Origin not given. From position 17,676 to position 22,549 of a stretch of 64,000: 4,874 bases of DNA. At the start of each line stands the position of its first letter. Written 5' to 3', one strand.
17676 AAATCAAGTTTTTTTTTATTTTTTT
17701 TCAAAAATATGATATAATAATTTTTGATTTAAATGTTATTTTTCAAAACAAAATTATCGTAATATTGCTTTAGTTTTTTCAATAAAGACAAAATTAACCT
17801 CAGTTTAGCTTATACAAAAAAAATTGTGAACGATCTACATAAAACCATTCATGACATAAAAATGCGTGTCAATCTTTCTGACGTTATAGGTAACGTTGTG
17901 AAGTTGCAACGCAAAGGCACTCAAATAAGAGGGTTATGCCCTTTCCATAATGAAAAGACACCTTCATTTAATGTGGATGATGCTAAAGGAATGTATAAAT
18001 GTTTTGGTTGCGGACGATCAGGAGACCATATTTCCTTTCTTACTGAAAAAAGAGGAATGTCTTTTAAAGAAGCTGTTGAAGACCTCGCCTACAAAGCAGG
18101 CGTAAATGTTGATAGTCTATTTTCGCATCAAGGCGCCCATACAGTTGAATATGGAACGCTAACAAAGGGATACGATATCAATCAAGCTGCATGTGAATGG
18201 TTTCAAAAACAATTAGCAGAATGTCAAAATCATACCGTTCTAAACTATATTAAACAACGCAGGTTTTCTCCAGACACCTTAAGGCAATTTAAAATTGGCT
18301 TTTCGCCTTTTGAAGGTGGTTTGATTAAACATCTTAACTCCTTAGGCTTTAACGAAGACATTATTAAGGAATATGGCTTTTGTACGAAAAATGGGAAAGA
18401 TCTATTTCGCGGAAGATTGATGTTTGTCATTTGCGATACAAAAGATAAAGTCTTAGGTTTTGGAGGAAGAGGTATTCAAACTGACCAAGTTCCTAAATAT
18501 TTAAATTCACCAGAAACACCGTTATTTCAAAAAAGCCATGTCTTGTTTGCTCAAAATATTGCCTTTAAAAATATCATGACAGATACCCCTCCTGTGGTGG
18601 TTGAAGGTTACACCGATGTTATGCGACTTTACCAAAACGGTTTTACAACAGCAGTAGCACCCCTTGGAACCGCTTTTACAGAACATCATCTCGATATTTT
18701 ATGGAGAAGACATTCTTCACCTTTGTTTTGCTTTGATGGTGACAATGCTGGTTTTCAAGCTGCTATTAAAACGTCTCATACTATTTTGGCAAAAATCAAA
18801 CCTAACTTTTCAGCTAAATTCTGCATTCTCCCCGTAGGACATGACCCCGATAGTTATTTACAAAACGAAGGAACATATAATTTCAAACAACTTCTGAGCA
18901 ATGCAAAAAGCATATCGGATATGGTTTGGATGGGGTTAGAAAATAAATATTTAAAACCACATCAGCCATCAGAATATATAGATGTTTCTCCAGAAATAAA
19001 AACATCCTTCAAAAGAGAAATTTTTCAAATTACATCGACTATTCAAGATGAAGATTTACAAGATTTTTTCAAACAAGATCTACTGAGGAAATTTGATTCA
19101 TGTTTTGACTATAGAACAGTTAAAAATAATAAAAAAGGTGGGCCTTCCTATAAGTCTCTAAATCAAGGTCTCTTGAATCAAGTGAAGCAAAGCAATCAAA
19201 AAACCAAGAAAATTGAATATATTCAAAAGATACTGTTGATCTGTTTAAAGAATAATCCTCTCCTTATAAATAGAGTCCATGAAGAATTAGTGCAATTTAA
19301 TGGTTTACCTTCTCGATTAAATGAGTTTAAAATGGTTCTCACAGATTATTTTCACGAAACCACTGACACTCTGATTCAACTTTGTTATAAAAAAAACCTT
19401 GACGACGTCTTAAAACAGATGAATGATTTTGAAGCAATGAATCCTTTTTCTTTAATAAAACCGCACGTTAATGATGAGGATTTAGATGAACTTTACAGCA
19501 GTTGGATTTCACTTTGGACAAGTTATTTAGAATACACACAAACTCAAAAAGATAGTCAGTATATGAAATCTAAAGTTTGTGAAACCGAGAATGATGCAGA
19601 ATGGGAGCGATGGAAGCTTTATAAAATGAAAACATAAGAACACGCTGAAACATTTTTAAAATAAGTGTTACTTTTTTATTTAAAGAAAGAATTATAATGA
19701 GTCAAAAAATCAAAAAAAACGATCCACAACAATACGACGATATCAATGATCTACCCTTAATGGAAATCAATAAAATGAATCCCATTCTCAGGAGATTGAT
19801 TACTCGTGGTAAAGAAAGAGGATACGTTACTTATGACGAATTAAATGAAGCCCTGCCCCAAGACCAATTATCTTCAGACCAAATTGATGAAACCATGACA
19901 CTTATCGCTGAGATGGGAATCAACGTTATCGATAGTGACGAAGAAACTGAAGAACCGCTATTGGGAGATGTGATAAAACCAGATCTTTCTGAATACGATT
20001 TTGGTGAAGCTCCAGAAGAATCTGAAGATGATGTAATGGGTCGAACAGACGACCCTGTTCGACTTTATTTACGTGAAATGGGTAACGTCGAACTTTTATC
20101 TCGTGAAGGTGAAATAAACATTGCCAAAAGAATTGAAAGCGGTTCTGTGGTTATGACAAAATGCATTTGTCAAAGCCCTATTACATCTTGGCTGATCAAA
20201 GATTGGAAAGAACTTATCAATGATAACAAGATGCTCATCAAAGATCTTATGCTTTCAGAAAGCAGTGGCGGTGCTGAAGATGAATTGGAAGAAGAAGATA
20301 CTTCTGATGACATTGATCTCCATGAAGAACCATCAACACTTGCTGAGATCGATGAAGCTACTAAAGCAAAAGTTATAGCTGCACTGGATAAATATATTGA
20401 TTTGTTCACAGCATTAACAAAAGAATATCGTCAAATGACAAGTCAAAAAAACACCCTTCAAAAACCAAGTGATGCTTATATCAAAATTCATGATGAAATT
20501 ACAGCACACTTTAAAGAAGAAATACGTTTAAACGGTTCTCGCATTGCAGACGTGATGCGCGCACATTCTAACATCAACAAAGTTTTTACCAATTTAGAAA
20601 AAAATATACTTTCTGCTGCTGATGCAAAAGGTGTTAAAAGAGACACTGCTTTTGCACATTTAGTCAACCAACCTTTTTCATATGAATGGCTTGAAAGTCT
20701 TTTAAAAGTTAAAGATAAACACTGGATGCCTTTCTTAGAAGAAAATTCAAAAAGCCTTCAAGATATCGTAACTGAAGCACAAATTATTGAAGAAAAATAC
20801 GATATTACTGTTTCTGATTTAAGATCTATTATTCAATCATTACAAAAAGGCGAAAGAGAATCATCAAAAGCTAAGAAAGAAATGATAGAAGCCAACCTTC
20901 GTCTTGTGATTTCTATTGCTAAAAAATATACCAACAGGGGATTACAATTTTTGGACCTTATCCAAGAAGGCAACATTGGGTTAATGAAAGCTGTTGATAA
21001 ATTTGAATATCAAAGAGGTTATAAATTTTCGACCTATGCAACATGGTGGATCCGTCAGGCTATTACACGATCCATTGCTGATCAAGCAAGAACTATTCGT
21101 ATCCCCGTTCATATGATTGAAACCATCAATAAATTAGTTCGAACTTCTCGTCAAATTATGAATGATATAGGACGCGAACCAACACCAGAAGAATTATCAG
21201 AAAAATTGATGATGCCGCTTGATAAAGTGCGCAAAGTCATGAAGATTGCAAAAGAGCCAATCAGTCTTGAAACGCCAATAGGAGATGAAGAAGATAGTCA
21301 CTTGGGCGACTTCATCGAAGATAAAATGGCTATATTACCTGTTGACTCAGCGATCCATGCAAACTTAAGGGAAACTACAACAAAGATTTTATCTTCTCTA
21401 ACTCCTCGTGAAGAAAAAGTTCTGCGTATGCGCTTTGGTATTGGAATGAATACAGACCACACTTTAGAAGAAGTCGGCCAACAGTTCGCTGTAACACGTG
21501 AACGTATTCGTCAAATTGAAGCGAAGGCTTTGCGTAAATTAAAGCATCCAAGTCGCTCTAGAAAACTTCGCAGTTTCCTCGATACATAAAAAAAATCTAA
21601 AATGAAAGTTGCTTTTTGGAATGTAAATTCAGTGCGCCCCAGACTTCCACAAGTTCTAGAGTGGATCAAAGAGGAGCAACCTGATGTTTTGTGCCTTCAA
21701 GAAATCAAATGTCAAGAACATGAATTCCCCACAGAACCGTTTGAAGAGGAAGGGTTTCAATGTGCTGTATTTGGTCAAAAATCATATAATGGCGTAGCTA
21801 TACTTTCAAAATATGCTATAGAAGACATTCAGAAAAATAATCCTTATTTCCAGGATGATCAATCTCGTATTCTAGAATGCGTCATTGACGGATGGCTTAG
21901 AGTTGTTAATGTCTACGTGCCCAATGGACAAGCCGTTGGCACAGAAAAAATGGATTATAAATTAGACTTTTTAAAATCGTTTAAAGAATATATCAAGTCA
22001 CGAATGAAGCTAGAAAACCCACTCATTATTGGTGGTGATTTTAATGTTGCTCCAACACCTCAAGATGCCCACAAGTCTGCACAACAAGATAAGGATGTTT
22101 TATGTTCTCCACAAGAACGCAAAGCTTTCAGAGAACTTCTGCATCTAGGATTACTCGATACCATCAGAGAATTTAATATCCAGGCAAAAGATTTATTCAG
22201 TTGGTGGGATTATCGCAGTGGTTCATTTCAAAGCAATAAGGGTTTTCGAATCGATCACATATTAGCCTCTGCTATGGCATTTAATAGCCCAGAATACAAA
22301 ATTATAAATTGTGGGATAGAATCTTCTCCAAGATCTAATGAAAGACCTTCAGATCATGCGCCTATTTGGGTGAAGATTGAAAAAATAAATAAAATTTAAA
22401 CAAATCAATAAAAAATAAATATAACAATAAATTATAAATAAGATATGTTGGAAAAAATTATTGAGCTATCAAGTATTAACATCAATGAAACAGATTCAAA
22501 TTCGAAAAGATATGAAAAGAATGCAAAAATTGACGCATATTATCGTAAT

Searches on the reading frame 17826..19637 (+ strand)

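Call 23: search_protein_families(library=ncbifam, proteins=[window:17826-19637:+], max_evalue=0.00001)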
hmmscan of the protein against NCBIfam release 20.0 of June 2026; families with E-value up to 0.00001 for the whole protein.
window:17826-19637:+ (603 aa): 1 family
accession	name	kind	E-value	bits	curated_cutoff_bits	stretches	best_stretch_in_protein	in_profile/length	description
TIGR01391.1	dnaG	equivalog_domain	7.6e-114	380.8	283.6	1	6-421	5-412/414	DNA primase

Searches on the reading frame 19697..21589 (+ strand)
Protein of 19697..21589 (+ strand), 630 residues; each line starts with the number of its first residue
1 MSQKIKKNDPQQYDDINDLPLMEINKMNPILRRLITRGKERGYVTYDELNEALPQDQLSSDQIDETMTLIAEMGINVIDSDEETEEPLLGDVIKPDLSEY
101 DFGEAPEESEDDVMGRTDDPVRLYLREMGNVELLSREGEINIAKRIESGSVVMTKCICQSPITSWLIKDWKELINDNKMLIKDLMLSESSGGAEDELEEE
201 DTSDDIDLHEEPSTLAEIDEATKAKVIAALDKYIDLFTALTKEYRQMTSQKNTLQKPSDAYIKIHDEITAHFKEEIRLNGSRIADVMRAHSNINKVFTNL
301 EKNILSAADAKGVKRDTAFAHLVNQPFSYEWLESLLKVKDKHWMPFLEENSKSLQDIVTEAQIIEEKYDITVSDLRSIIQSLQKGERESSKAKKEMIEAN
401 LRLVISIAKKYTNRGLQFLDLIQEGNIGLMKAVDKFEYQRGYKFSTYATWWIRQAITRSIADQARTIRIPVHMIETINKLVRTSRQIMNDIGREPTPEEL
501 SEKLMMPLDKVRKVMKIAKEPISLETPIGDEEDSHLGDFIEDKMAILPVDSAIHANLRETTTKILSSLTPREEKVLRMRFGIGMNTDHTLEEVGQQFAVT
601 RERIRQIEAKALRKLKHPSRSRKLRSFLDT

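Call 23: search_protein_families(library=ncbifam, proteins=[window:19697-21589:+], max_evalue=0.00001)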
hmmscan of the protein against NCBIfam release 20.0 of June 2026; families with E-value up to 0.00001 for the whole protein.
window:19697-21589:+ (630 aa): 46 families (the best 25 are shown)
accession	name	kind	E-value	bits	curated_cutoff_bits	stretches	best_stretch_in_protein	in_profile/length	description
NF004208.0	PRK05658.1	equivalog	2e-243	810.1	555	1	22-629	18-630/631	RNA polymerase sigma factor RpoD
NF006666.0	PRK09210.1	equivalog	3.5e-149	497.2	572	2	383-629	124-370/370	RNA polymerase sigma factor RpoD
NF004562.0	PRK05901.1-4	equivalog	1.5e-128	429.8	779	2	371-629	296-554/571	RNA polymerase sigma factor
NF041931.2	MzaA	equivalog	1.2e-126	424.4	800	1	28-630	236-716/726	MZA anti-phage system associated sigma-70 family RNA polymerase sigma factor MzaA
NF004561.0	PRK05901.1-3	equivalog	5.8e-126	421.7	582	2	386-629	294-537/537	RNA polymerase sigma factor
TIGR02393.1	RpoD_Cterm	equivalog_domain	3.1e-118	393.6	354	1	392-628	1-237/238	RNA polymerase sigma factor RpoD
NF004560.0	PRK05901.1-1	equivalog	1.1e-113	381.1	711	1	382-629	269-516/516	RNA polymerase sigma factor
NF005643.0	PRK07406.1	equivalog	2.1e-108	362.9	500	1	282-628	113-396/397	RNA polymerase sigma factor RpoD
NF005920.0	PRK07921.1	subfamily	3.5e-103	345.1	464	1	381-627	80-326/328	RNA polymerase sigma factor SigB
TIGR02997.1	Sig70-cyanoRpoD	subfamily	1.3e-100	336.5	384.5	1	359-616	49-298/298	RNA polymerase sigma factor, RpoD/SigA family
NF005785.0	PRK07598.1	equivalog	1.3e-92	310.8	554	1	379-629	163-412/415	RNA polymerase sigma factor SigC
NF004564.0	PRK05901.2-2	equivalog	2.3e-91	306.9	617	1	380-628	236-493/500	RNA polymerase sigma factor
NF004565.0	PRK05901.2-3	equivalog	2.3e-90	303.8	484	1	372-628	234-499/501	RNA polymerase sigma factor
TIGR02394.1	rpoS_proteo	equivalog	3e-88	296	378.7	1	386-620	41-275/285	RNA polymerase sigma factor RpoS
NF004566.0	PRK05901.2-4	equivalog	4.3e-87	293.2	531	1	391-629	192-444/448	RNA polymerase sigma factor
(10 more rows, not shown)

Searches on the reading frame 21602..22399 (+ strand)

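Call 95: search_protein_families(library=pfam, proteins=[window:21602-22399:+], max_evalue=0.0001)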
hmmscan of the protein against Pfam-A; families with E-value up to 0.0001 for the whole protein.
window:21602-22399:+ (265 aa): 1 family
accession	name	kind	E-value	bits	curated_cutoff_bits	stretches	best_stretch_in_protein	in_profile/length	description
PF03372.29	Exo_endo_phos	-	1.5e-29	103.7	24.5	1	5-252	2-225/225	Endonuclease/Exonuclease/phosphatase family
